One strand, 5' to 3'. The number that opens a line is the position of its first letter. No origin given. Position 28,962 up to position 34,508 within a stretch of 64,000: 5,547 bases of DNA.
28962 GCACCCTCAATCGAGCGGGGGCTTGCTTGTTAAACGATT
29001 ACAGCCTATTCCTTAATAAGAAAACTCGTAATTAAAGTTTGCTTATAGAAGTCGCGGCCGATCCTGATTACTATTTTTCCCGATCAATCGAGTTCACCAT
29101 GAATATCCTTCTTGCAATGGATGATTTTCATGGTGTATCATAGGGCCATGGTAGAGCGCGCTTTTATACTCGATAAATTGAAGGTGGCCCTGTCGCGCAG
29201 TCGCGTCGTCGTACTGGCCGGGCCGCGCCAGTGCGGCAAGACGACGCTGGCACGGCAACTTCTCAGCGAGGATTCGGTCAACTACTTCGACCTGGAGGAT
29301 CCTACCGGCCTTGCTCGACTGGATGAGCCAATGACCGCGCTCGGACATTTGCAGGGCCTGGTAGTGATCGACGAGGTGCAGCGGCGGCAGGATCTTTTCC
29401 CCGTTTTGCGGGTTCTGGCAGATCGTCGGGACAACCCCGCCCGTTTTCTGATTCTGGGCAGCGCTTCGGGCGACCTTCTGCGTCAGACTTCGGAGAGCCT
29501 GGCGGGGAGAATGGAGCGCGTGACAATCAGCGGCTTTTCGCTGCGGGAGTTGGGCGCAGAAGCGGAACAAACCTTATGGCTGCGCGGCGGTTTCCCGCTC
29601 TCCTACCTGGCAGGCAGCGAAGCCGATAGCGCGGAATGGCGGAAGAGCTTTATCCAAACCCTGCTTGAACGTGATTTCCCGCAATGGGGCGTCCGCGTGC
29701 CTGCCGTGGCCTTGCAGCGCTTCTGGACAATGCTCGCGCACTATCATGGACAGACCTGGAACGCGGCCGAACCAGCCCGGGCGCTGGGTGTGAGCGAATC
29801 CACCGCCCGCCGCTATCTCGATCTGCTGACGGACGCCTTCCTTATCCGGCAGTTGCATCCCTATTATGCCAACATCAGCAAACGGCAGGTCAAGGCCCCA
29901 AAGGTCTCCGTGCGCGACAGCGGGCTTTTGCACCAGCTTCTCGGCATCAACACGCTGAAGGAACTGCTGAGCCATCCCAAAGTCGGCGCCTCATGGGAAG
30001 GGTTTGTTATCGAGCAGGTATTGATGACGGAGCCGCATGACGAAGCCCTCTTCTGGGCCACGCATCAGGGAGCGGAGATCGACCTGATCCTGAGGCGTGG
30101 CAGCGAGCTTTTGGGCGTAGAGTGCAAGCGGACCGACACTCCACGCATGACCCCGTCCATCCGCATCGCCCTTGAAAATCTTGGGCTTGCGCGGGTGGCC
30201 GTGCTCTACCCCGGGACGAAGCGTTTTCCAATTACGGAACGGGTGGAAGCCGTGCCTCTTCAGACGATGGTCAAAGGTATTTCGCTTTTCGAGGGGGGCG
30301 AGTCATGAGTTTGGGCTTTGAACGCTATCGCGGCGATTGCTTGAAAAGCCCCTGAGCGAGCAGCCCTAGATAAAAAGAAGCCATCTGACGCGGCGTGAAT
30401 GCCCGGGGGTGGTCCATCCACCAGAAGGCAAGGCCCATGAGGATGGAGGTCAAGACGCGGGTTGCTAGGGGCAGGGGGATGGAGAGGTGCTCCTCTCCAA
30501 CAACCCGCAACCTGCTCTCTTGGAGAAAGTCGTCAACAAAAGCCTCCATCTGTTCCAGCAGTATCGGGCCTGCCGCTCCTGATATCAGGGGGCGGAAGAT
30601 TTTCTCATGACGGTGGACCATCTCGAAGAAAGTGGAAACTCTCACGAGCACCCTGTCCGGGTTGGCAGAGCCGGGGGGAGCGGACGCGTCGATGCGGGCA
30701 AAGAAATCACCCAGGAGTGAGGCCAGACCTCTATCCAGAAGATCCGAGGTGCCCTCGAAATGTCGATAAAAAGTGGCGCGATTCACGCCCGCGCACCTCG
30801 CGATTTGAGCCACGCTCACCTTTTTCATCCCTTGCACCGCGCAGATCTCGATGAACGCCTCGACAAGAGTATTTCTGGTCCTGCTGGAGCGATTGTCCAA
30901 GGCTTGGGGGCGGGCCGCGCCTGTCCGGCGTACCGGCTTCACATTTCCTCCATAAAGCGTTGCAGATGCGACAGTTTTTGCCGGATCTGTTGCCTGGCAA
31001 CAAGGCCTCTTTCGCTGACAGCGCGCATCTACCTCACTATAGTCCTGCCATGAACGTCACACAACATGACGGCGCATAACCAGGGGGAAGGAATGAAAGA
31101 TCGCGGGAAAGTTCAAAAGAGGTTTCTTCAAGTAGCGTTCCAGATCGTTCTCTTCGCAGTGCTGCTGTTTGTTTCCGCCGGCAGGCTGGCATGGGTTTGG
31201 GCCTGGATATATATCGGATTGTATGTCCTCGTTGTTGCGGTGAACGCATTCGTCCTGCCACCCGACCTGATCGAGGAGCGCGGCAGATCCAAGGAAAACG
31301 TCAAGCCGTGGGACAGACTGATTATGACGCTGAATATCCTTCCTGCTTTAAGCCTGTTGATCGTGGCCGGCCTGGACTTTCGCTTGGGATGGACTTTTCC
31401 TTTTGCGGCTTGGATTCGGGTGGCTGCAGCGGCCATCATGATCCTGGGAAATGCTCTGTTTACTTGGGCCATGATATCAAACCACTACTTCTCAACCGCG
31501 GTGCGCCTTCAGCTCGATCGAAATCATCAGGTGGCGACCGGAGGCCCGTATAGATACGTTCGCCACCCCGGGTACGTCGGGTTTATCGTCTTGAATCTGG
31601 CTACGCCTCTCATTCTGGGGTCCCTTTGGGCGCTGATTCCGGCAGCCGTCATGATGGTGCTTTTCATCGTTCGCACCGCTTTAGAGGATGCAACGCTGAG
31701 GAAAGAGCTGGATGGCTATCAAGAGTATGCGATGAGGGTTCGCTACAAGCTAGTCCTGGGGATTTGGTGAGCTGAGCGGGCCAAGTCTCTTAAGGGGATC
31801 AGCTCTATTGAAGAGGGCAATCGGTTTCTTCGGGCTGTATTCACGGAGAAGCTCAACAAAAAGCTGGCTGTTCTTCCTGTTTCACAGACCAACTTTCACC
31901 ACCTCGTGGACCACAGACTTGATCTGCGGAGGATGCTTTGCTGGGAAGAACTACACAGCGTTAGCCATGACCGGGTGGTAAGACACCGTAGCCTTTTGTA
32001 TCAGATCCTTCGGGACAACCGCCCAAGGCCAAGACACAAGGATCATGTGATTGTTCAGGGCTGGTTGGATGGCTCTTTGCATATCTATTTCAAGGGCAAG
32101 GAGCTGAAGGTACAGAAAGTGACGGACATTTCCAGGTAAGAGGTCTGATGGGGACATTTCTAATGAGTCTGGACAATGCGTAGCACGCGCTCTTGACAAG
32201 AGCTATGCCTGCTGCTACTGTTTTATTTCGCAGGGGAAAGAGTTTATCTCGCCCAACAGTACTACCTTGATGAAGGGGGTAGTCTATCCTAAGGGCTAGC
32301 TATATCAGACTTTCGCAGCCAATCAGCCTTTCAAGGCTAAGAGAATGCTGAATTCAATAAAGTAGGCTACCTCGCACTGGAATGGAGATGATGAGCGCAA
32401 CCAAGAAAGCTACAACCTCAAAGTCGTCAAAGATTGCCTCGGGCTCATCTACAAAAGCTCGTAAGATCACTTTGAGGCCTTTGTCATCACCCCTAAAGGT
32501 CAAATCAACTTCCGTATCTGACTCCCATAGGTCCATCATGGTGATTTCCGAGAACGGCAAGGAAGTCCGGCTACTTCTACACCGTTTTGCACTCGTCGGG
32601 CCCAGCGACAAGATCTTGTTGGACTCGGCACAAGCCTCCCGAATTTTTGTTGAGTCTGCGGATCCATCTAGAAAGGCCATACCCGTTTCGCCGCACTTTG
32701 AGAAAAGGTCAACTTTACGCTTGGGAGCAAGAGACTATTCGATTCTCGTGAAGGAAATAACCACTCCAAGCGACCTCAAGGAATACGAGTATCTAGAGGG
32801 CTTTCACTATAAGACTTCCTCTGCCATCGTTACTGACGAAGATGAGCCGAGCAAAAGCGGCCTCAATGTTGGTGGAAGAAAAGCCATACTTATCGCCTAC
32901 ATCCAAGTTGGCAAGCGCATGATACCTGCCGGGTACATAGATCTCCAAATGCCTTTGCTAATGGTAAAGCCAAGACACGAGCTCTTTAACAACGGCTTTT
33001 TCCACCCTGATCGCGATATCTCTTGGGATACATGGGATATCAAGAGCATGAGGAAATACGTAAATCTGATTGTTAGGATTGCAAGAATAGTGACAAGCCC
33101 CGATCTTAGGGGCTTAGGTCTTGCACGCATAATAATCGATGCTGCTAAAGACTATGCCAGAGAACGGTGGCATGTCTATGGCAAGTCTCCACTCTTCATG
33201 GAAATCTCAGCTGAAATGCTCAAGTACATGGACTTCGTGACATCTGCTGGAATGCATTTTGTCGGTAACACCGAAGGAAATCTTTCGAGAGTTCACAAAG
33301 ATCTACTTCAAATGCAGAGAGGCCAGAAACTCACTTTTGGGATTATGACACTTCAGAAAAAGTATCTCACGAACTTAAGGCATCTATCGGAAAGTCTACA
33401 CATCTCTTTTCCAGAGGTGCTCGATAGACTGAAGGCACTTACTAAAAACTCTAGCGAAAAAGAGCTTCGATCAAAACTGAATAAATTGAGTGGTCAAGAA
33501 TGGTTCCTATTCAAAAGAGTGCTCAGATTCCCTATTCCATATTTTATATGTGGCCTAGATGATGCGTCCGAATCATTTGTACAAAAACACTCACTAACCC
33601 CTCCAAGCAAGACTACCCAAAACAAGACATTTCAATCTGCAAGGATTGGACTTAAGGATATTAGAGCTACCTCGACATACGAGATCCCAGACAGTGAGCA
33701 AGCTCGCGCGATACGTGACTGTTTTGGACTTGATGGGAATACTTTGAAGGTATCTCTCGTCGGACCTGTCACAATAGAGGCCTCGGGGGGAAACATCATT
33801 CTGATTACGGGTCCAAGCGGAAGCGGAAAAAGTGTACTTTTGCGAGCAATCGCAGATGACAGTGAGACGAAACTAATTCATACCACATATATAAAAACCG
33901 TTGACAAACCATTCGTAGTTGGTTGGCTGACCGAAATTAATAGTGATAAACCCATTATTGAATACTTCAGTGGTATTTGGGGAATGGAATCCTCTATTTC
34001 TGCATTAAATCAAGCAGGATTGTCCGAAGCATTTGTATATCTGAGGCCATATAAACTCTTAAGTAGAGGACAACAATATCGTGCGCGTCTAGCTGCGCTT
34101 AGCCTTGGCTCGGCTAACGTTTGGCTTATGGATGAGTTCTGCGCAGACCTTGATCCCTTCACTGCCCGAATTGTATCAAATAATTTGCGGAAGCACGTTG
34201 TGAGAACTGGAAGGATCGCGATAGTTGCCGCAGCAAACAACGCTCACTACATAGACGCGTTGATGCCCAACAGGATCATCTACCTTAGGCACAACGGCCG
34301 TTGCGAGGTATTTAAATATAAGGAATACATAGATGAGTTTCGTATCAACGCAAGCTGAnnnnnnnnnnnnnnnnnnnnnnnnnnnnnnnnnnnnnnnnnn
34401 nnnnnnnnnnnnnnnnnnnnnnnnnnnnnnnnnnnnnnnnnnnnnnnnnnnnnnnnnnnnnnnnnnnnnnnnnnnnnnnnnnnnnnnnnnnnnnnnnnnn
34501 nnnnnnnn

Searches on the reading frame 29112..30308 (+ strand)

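Call 38: search_protein_families(library=pfam, proteins=[window:29112-30308:+], max_evalue=0.001)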
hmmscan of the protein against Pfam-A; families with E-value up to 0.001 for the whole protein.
window:29112-30308:+ (398 aa): 3 families
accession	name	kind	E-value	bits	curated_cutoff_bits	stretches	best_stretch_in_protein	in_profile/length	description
PF13635.12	DUF4143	-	2.9e-42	144.5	28.1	1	186-340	1-159/160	Domain of unknown function (DUF4143)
PF13173.12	AAA_14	-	3.8e-26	92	27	1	30-147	2-128/129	AAA domain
PF13401.12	AAA_22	-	7.6e-05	23.5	27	0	30-70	5-50/130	AAA domain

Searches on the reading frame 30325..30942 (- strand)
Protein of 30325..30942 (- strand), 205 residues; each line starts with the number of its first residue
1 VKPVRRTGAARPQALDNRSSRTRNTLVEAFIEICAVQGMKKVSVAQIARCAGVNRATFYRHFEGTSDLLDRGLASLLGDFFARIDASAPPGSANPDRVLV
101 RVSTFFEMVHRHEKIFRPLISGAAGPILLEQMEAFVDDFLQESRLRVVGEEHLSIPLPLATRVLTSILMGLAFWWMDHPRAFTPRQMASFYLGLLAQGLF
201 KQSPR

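Call 38: search_protein_families(library=pfam, proteins=[window:30325-30942:-], max_evalue=0.001)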
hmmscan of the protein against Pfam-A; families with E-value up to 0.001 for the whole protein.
window:30325-30942:- (205 aa): 1 family
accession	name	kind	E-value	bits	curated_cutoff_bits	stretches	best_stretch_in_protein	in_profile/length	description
PF00440.29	TetR_N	-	3.5e-09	36.7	24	1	32-70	7-45/47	Bacterial regulatory proteins, tetR family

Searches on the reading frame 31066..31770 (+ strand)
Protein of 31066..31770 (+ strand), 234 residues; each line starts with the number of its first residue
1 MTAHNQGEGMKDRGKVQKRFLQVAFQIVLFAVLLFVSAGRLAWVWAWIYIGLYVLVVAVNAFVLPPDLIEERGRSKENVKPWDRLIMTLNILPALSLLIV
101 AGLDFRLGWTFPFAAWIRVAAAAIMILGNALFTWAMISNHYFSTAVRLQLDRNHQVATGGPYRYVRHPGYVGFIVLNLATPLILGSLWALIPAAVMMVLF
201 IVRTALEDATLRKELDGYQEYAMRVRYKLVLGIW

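Call 38: search_protein_families(library=pfam, proteins=[window:31066-31770:+], max_evalue=0.001)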
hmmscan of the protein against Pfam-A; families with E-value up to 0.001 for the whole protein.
window:31066-31770:+ (234 aa): 4 families
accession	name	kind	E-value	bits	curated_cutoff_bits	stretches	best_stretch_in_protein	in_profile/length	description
PF04140.19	ICMT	-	3.8e-15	56.5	24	1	123-211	3-93/95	Isoprenylcysteine carboxyl methyltransferase (ICMT) family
PF04191.18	PEMT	-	5.7e-13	49.7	25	1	118-213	3-100/105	Phospholipid methyltransferase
PF06966.17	DUF1295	-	2.8e-05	24.2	20.4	1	115-224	118-234/235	Protein of unknown function (DUF1295)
PF02544.21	Steroid_dh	-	0.00093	19.6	22.6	1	121-218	38-138/150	3-oxo-5-alpha-steroid 4-dehydrogenase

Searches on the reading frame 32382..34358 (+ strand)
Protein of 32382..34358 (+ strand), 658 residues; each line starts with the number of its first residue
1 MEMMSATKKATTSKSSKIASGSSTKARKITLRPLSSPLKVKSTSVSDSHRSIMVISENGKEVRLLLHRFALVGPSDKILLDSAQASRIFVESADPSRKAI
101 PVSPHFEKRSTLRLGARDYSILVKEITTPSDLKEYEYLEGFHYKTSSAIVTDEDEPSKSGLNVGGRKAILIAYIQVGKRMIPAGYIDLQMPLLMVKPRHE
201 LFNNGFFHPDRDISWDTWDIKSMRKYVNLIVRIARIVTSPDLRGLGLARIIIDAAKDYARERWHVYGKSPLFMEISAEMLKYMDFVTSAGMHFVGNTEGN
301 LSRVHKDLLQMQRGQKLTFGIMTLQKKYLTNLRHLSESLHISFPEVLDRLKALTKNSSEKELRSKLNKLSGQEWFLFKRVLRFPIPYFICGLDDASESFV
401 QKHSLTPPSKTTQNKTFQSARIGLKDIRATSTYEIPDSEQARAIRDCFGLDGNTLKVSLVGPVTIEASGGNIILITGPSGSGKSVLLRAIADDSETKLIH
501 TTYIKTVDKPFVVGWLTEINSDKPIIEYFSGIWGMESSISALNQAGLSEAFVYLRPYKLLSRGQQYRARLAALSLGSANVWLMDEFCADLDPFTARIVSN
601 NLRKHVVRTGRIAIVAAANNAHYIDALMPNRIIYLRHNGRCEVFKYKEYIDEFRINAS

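Call 4: search_protein_families(library=pfam, proteins=[window:32382-34358:+], max_evalue=0.1)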
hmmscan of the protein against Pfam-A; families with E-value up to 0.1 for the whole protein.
window:32382-34358:+ (658 aa): 25 families
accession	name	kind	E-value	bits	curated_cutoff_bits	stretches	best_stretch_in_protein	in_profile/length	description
PF00005.33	ABC_tran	-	8.1e-10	39.9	25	1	463-586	4-135/137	ABC transporter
PF13191.12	AAA_16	-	2.8e-05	25.1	32.6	1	467-511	21-66/167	AAA ATPase domain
PF25199.1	nSTAND_NTPase5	-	0.00021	21.6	34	1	465-510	36-82/145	Novel STAND NTPase 5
PF01637.24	ATPase_2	-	0.00028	21.2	33.2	1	466-508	16-58/225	ATPase domain predominantly from Archaea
PF13555.12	AAA_29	-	0.00033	20.8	27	1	466-490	20-42/61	P-loop containing region of AAA domain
PF02463.25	SMC_N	-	0.00038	20.4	40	0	470-490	24-44/220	RecF/RecN/SMC N terminal domain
PF00004.35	AAA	-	0.0004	21.3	21.2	1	473-509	1-37/131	ATPase family associated with various cellular activities (AAA)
PF13401.12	AAA_22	-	0.0006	20.6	27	1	469-497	4-32/130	AAA domain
PF00583.31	Acetyltransf_1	-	0.0022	18.7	20.7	1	232-262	61-91/116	Acetyltransferase (GNAT) family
PF13476.12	AAA_23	-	0.0036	18.4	27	1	463-490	13-39/201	AAA domain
PF00437.27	T2SSE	-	0.0042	16.2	24.9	1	472-496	144-168/370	Type II/IV secretion system protein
PF20720.3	nSTAND3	-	0.0059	16.8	27.2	1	471-508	18-55/155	Novel STAND NTPase 3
PF24883.2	NPHP3_N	-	0.017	15.8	24.8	1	469-503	21-55/164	Nephrocystin 3, N-terminal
PF13304.12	AAA_21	-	0.02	15.4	27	1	473-491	2-20/304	AAA domain, putative AbiEii toxin, Type IV TA system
PF05729.18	NACHT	-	0.03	14.6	26.7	1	472-494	2-24/167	NACHT domain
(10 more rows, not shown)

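Call 5: search_protein_families(library=padloc, proteins=[window:32382-34358:+], max_evalue=0.1)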
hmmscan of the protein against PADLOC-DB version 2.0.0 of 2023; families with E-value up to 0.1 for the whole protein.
window:32382-34358:+ (658 aa): 6 families
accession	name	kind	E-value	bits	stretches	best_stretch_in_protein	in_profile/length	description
PDLC04135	mad3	-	5.8e-12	43.8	2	461-490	14-42/374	mads_3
PDLC04140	mad8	-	1.9e-07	29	1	448-491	6-48/314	mads_8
PDLC02980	AriA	-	0.00069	17.7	1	473-491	2-20/304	-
PDLC03859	LmuB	-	0.002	15.4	1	465-490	19-44/611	-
PDLC00518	JetC1|JetC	-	0.0084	12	1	473-491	42-60/1112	DUF3584 domain; MukB-like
PDLC00303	PtuA1|PtuA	-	0.045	10.8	0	470-493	12-35/386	AAA ATPase domain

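Call 6: search_protein_families(library=ncbifam, proteins=[window:32382-34358:+], max_evalue=0.1)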
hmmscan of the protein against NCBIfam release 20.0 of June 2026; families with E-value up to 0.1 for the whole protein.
window:32382-34358:+ (658 aa): 124 families (the best 25 are shown)
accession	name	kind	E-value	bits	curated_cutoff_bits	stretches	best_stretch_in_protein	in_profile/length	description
TIGR01189.1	ccmA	equivalog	6.7e-16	58.5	131.6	1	459-615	15-183/198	heme ABC exporter ATP-binding protein CcmA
NF010061.0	PRK13538.1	equivalog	4.5e-13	49.2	195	2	536-617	112-190/211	cytochrome c biogenesis heme-transporting ATPase CcmA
NF000355.4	ribo_prot_ABC_F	equivalog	2.4e-11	43.2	380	1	458-603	327-473/499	ribosomal protection-like ABC-F family protein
NF007438.0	PRK09984.1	equivalog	7.5e-11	41.7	365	1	536-637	131-228/262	phosphonate ABC transporter ATP-binding protein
TIGR02315.1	ABC_phnC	equivalog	9e-11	41.6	266.1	2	536-623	124-208/243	phosphonate ABC transporter ATP-binding protein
TIGR02857.1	CydD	equivalog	8.4e-10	38.2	435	2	560-622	459-519/529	thiol reductant ABC exporter subunit CydD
TIGR03608.1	L_ocin_972_ABC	subfamily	2e-07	30.7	254.85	2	463-492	17-46/206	putative bacteriocin export ABC transporter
NF040873.1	AztA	equivalog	2.8e-07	30.3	220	2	555-618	115-176/191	zinc ABC transporter ATP-binding protein AztA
TIGR02982.1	heterocyst_DevA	subfamily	5.1e-07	29.5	295.8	1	458-490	19-51/220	ABC exporter ATP-binding subunit, DevA family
NF010068.0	PRK13548.1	equivalog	7.2e-07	28.6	261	1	458-496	19-57/261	heme ABC transporter ATP-binding protein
NF038007.1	ABC_ATP_DarD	equivalog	1.1e-06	28.3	375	2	454-490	15-51/218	darobactin export ABC transporter ATP-binding protein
NF007601.2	PRK10247.1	equivalog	1.3e-06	28.1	292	1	458-492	15-49/204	iron efflux ABC transporter ATP-binding subunit FetA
NF007813.0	PRK10522.1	equivalog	1.3e-06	27.4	604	1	560-636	450-523/547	multidrug ABC transporter permease/ATP-binding protein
TIGR02673.1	FtsE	equivalog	1.6e-06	27.9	264.85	1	462-492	20-50/214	cell division ATP-binding protein FtsE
NF008338.0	PRK11124.1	equivalog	1.6e-06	27.8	369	1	463-490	21-48/242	arginine ABC transporter ATP-binding protein ArtP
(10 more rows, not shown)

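Call 84: search_solved_structures(query=A9, max_evalue=0.01)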
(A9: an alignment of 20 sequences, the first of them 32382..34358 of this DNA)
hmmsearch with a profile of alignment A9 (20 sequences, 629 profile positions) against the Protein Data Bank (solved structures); distinct sequences matched with E-value up to 0.01: 534 (the best 60 are shown).
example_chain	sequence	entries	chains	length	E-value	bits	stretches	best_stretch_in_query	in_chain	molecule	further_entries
8s7v_K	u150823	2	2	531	5.4e-24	87.6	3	505-627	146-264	Glycine betaine/carnitine/choline transport ATP-binding protein OpuCA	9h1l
9nfi_A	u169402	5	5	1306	2.6e-20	75.4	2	428-486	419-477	Permeability Glycoprotein (P-gp)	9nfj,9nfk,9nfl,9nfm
9oe1_A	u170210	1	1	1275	4.2e-20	74.8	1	530-589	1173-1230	ATP-binding cassette, sub-family B (MDR/TAP), member 4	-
9ody_A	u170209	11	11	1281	4.3e-20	74.7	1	530-589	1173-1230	ATP-binding cassette, sub-family B (MDR/TAP), member 4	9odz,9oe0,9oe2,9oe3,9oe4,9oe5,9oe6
7niu_A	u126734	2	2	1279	1.7e-19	72.8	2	426-588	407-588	Isoform 2 of Phosphatidylcholine translocator ABCB4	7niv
6d3r_A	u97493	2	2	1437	1.1e-18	70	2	428-587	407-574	Cystic fibrosis transmembrane conductance regulator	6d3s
8zpx_B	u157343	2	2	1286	1.3e-18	69.8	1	428-597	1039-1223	ABC transporter B family member 1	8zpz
9juj_A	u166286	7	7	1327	1.5e-18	69.6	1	428-597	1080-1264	ABC transporter B family member 1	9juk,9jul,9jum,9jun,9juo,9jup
6ha8_V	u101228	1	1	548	1.9e-18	69.3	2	371-563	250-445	Nucleotide-binding protein ExpZ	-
8sa0_A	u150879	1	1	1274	4.4e-18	68.1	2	427-588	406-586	ATP-dependent translocase ABCB1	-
8gmg_A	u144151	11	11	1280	4.5e-18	68.1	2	427-588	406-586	ATP-dependent translocase ABCB1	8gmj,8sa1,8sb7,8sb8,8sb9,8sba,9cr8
6qex_A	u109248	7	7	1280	4.5e-18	68.1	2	427-588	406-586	Multidrug resistance protein 1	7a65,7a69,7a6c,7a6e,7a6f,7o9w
8buu_9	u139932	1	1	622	4.6e-18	68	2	369-568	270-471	ExpZ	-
8y6h_A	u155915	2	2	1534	7.3e-18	67.4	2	427-588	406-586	ATP-dependent translocase ABCB1,mNeonGreen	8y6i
7p7q_0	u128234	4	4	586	9.4e-18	67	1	430-610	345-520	ARE-ABC-F family resistance factor PoxtA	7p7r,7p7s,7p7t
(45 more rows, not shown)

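Call 85: search_protein_families(library=pfam, alignment_id=A9, max_evalue=0.01)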
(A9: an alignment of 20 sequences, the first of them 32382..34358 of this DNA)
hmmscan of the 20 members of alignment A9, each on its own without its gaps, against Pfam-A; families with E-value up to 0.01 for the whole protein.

A. member 1, window:32382-34358:+ (658 aa): 12 families
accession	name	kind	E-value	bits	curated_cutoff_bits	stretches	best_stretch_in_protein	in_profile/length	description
PF00005.33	ABC_tran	-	8.1e-10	39.9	25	1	463-586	4-135/137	ABC transporter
PF13191.12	AAA_16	-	2.8e-05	25.1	32.6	1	467-511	21-66/167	AAA ATPase domain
PF25199.1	nSTAND_NTPase5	-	0.00021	21.6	34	1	465-510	36-82/145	Novel STAND NTPase 5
PF01637.24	ATPase_2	-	0.00028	21.2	33.2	1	466-508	16-58/225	ATPase domain predominantly from Archaea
PF13555.12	AAA_29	-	0.00033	20.8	27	1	466-490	20-42/61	P-loop containing region of AAA domain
PF02463.25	SMC_N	-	0.00038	20.4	40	0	470-490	24-44/220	RecF/RecN/SMC N terminal domain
PF00004.35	AAA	-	0.0004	21.3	21.2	0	473-509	1-37/131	ATPase family associated with various cellular activities (AAA)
PF13401.12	AAA_22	-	0.0006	20.6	27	1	469-497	4-32/130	AAA domain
PF00583.31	Acetyltransf_1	-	0.0022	18.7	20.7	1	232-262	61-91/116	Acetyltransferase (GNAT) family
PF13476.12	AAA_23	-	0.0036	18.4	27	1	463-490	13-39/201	AAA domain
PF00437.27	T2SSE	-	0.0042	16.2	24.9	1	472-496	144-168/370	Type II/IV secretion system protein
PF20720.3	nSTAND3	-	0.0059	16.8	27.2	0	471-508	18-55/155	Novel STAND NTPase 3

B. families by the number of members that match (of 20 scanned): 25 families
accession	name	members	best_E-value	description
PF00005.33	ABC_tran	20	1.9e-17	ABC transporter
PF02463.25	SMC_N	20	1.4e-06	RecF/RecN/SMC N terminal domain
PF00583.31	Acetyltransf_1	16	2.3e-05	Acetyltransferase (GNAT) family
PF13191.12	AAA_16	13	5.7e-06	AAA ATPase domain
PF13508.13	Acetyltransf_7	12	4.7e-05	Acetyltransferase (GNAT) domain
PF13555.12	AAA_29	11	2.7e-05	P-loop containing region of AAA domain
PF03193.22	RsgA_GTPase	11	0.00086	RsgA GTPase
PF13401.12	AAA_22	8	1e-05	AAA domain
PF01580.24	FtsK_SpoIIIE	7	0.00033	FtsK/SpoIIIE family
PF13304.12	AAA_21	7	0.00071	AAA domain, putative AbiEii toxin, Type IV TA system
PF25199.1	nSTAND_NTPase5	4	0.00021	Novel STAND NTPase 5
PF13476.12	AAA_23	3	4.6e-05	AAA domain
PF13673.13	Acetyltransf_10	3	0.0021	Acetyltransferase (GNAT) domain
PF04266.20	ASCH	2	5.6e-15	ASCH domain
PF14542.12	Acetyltransf_CG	2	0.0019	GCN5-related N-acetyl-transferase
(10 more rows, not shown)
